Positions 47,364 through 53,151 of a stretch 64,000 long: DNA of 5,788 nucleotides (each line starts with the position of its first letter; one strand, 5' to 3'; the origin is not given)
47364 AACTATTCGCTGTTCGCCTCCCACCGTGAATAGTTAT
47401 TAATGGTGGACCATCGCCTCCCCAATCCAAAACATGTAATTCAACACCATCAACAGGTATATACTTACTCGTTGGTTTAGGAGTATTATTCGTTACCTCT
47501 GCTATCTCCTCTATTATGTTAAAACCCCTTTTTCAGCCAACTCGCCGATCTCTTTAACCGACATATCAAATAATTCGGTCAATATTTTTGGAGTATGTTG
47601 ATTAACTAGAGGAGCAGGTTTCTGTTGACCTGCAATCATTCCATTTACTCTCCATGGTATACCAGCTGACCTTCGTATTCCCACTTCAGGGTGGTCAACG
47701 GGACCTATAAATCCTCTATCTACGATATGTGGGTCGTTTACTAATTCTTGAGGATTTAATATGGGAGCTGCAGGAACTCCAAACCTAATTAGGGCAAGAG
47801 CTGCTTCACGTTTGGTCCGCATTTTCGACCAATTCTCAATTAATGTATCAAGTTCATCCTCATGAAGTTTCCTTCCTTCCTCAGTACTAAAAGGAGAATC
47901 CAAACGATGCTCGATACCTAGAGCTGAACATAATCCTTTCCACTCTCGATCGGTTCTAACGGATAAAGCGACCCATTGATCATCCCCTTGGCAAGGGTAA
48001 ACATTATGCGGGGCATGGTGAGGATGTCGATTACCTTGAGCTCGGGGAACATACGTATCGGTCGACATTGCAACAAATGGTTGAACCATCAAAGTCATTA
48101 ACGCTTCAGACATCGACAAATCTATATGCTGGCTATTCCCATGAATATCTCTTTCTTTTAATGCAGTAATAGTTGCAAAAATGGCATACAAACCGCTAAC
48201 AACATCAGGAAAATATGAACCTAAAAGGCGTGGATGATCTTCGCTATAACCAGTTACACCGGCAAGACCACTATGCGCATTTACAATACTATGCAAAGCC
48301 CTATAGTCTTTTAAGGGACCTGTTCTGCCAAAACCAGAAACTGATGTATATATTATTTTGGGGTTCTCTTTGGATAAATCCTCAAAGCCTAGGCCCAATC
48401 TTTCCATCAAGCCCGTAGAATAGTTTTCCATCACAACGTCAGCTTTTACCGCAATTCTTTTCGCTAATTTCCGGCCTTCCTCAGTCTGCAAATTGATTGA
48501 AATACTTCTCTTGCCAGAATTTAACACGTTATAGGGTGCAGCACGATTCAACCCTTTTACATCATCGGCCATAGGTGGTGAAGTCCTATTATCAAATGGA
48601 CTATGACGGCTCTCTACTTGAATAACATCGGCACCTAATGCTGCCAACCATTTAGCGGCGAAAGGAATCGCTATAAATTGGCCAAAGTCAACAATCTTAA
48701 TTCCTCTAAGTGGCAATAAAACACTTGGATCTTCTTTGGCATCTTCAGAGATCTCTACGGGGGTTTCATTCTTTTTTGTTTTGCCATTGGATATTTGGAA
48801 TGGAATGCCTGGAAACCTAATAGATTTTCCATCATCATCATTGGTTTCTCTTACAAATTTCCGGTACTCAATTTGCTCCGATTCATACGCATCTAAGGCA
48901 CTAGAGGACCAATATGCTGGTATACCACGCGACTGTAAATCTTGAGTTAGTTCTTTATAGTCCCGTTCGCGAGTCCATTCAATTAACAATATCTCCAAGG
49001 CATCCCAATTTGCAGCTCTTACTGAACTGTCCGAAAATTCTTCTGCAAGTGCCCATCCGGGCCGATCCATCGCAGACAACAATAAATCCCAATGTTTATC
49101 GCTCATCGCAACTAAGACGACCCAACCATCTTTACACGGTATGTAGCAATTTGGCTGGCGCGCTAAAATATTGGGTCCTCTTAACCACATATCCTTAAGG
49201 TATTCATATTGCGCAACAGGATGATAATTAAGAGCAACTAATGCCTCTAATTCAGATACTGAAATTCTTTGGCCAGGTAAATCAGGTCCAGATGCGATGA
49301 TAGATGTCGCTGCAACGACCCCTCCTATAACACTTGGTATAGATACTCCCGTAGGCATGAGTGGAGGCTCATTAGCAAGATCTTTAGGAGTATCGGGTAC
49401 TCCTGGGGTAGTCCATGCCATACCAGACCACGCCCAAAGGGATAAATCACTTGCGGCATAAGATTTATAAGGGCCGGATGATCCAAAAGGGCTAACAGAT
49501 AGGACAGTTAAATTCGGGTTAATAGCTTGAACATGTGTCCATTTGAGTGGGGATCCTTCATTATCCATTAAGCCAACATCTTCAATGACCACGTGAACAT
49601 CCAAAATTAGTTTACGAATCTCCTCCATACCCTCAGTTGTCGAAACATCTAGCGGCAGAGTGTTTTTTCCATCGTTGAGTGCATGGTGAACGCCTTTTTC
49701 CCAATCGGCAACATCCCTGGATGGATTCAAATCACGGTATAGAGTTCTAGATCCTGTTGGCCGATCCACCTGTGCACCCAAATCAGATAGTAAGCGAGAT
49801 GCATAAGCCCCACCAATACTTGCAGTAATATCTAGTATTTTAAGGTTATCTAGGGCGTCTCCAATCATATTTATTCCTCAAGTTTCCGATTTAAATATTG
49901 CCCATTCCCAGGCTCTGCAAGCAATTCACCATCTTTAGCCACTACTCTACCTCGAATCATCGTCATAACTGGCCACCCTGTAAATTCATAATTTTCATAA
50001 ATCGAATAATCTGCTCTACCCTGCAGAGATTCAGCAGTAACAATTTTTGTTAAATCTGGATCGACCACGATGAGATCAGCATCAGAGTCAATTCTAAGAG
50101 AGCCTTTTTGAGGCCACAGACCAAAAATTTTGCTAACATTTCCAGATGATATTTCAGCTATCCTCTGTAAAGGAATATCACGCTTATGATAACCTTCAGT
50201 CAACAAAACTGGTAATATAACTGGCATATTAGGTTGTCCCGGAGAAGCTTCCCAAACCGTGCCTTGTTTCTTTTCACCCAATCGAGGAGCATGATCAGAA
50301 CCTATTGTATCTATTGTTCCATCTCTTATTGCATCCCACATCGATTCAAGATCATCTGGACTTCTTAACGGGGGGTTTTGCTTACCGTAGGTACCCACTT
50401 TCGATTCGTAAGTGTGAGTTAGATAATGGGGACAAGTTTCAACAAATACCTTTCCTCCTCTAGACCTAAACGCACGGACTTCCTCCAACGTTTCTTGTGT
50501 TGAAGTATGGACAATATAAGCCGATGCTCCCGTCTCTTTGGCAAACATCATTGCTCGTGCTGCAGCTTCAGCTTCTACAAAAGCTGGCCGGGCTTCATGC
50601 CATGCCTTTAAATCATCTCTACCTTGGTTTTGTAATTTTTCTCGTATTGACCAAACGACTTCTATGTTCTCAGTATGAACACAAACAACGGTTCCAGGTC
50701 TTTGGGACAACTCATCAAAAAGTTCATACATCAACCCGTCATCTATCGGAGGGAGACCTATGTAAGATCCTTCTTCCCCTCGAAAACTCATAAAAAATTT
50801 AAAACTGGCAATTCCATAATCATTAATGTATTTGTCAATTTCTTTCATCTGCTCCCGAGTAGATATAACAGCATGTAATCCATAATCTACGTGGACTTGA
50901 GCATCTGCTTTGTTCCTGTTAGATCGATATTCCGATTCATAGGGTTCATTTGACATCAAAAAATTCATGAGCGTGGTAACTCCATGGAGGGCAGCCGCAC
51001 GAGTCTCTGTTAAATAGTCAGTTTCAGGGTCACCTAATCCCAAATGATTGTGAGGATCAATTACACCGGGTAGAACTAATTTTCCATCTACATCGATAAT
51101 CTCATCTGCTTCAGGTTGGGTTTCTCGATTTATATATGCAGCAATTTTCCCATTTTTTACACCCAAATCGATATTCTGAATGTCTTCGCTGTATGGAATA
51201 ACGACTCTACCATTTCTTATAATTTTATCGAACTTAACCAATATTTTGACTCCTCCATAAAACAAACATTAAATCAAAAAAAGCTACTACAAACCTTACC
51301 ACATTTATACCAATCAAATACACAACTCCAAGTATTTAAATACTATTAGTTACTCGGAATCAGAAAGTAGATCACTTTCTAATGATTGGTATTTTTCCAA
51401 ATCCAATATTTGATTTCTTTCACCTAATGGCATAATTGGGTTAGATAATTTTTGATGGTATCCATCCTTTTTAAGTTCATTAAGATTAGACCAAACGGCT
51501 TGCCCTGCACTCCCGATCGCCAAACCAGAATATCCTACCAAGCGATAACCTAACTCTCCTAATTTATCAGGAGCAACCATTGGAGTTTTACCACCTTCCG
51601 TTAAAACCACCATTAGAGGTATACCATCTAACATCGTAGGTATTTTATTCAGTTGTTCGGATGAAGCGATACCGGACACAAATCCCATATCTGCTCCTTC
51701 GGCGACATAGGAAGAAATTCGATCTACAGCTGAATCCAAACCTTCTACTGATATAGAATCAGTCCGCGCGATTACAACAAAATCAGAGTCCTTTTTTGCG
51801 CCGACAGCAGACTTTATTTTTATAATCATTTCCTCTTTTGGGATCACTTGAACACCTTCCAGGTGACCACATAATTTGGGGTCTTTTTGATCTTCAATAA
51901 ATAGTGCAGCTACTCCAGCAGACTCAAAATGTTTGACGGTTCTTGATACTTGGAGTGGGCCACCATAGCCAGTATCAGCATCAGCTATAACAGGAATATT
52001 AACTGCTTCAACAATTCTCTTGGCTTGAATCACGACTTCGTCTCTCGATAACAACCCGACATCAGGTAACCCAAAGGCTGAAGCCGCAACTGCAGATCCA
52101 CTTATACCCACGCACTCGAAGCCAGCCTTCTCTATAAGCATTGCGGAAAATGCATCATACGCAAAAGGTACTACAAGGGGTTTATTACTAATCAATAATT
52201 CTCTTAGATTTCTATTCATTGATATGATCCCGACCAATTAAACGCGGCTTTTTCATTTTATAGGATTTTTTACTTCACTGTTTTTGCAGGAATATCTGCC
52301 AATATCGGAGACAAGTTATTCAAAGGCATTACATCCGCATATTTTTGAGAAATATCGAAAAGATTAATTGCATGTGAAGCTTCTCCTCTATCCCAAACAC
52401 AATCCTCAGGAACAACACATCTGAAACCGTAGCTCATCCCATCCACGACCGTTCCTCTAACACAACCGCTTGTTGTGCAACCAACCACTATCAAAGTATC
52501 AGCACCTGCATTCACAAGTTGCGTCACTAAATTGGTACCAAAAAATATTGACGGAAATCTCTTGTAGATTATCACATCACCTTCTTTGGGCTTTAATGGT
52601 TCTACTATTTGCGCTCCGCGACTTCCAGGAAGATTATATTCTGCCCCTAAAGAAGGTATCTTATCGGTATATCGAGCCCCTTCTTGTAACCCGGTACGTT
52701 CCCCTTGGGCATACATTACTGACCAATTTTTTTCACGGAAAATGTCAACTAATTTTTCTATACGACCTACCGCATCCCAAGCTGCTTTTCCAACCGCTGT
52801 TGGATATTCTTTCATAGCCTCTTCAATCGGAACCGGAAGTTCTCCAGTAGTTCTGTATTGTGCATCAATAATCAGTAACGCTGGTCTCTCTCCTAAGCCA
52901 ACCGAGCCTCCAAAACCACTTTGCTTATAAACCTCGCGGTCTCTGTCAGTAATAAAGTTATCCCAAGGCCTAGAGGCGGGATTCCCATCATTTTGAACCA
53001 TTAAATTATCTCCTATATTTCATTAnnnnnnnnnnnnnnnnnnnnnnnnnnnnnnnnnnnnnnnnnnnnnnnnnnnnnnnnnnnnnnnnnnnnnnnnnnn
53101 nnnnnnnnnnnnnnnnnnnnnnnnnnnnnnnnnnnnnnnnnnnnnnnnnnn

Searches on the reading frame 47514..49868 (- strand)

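Call 11: search_protein_families(library=pfam, proteins=[window:47514-49868:-])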
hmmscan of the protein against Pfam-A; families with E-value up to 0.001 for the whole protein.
window:47514-49868:- (784 aa): 1 family
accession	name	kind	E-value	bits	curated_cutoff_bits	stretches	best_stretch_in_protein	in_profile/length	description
PF02515.22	CoA_transf_3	-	1.9e-150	501.5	23.3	2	387-759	1-366/366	CoA-transferase family III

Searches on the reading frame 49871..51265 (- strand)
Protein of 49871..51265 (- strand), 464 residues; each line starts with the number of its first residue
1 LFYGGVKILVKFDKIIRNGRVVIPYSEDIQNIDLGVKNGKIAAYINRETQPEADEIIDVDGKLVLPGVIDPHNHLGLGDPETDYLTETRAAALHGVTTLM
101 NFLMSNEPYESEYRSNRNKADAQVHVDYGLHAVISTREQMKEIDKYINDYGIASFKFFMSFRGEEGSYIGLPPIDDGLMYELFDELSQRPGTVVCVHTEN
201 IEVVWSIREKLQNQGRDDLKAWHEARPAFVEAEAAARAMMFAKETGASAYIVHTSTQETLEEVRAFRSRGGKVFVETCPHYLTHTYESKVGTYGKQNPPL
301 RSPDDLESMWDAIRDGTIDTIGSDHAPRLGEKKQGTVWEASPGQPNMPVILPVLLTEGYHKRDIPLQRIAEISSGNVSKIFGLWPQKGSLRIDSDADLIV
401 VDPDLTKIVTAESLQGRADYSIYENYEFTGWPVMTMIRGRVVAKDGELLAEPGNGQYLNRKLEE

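Call 11: search_protein_families(library=pfam, proteins=[window:49871-51265:-])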
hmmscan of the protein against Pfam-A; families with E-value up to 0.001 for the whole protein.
window:49871-51265:- (464 aa): 2 families
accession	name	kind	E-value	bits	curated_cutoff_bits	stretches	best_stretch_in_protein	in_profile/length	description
PF01979.26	Amidohydro_1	-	2.8e-16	60.2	25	1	63-442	1-345/345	Amidohydrolase family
PF07969.17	Amidohydro_3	-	1.6e-10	41.5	29.7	2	312-443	362-472/472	Amidohydrolase family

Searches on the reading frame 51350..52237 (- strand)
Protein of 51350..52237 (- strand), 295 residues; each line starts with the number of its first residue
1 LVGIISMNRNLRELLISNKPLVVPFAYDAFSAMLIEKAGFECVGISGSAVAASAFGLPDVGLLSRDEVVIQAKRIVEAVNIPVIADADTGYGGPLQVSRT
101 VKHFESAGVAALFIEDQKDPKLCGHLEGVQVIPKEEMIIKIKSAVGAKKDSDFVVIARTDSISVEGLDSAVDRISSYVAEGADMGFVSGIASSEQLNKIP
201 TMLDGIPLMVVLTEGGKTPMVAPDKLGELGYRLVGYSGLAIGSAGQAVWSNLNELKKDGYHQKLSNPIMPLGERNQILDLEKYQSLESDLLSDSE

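Call 11: search_protein_families(library=pfam, proteins=[window:51350-52237:-])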
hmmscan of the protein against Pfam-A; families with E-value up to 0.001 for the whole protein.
window:51350-52237:- (295 aa): 3 families
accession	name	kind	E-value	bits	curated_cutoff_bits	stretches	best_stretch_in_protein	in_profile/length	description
PF13714.12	PEP_mutase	-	1.5e-46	159.4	31.5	1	11-249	1-233/240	Phosphoenolpyruvate phosphomutase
PF00463.27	ICL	-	2.4e-13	49.9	26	1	81-178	150-250/526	Isocitrate lyase family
PF02548.21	Pantoate_transf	-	0.00092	19.1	28.7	0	10-86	6-82/259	Ketopantoate hydroxymethyltransferase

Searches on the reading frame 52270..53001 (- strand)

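Call 11: search_protein_families(library=pfam, proteins=[window:52270-53001:-])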
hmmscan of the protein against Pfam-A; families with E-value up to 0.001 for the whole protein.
window:52270-53001:- (243 aa): 1 family
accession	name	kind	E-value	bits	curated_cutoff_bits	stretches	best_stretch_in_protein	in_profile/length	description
PF00857.26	Isochorismatase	-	5.6e-31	108.4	27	1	41-226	2-172/175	Isochorismatase domain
